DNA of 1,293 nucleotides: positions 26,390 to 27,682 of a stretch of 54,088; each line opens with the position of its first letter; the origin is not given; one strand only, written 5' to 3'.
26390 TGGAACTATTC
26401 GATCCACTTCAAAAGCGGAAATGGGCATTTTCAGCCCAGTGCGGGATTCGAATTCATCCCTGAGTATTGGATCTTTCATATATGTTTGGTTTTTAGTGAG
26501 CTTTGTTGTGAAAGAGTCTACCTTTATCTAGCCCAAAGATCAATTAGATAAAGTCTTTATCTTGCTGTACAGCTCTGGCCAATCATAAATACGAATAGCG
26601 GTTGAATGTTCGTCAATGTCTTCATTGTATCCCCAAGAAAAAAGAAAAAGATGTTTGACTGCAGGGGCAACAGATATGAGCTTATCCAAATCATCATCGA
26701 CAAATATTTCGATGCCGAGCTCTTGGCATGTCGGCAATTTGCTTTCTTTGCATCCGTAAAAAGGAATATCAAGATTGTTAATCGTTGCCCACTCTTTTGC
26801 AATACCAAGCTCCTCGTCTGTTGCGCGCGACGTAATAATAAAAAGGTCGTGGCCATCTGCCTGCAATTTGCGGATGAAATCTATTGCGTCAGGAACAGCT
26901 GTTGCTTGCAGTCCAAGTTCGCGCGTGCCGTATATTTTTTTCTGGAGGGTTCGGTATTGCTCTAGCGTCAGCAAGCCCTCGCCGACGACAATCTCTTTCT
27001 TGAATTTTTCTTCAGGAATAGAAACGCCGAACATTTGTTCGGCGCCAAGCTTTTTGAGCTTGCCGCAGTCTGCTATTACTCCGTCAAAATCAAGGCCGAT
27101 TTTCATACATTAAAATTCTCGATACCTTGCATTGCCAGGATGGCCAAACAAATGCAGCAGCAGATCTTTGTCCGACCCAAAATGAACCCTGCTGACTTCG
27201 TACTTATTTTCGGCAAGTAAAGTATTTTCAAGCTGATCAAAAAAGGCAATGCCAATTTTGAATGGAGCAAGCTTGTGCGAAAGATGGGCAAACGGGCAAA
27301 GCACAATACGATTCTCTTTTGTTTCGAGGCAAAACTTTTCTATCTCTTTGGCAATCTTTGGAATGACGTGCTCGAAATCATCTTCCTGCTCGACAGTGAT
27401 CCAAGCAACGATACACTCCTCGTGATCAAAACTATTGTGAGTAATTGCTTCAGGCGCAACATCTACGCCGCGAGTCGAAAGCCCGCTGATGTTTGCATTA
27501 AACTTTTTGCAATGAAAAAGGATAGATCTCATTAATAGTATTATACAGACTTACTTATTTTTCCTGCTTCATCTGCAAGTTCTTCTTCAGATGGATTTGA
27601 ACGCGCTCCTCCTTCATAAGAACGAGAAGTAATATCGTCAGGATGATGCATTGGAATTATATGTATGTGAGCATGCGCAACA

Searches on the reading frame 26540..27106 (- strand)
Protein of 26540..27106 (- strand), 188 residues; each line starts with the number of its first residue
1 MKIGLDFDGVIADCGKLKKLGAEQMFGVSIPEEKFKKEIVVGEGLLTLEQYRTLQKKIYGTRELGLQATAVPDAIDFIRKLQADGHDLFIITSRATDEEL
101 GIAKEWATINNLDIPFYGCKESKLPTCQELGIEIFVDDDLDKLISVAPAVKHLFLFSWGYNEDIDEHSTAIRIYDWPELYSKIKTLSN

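Call 39: search_protein_families(library=pfam, proteins=[window:26540-27106:-], max_evalue=0.0001)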
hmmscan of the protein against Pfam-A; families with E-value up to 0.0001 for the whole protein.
window:26540-27106:- (188 aa): 1 family
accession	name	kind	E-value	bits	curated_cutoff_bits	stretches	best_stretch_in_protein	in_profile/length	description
PF06941.18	NT5C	-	1.6e-05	25.3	24.8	1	3-183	4-174/180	5' nucleotidase, deoxy (Pyrimidine), cytosolic type C protein (NT5C)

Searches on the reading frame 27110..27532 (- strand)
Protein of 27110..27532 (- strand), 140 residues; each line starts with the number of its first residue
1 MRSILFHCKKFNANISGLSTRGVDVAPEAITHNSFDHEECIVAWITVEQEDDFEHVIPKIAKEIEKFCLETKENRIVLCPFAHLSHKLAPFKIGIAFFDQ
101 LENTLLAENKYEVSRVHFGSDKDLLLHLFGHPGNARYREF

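Call 87: search_protein_families(library=pfam, proteins=[window:27110-27532:-], max_evalue=0.0001)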
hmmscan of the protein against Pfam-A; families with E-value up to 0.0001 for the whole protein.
window:27110-27532:- (140 aa): 1 family
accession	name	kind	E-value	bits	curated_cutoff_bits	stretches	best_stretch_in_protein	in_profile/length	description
PF08915.16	tRNA-Thr_ED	-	1.9e-21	77.1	30.2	1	1-135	1-132/137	Archaea-specific editing domain of threonyl-tRNA synthetase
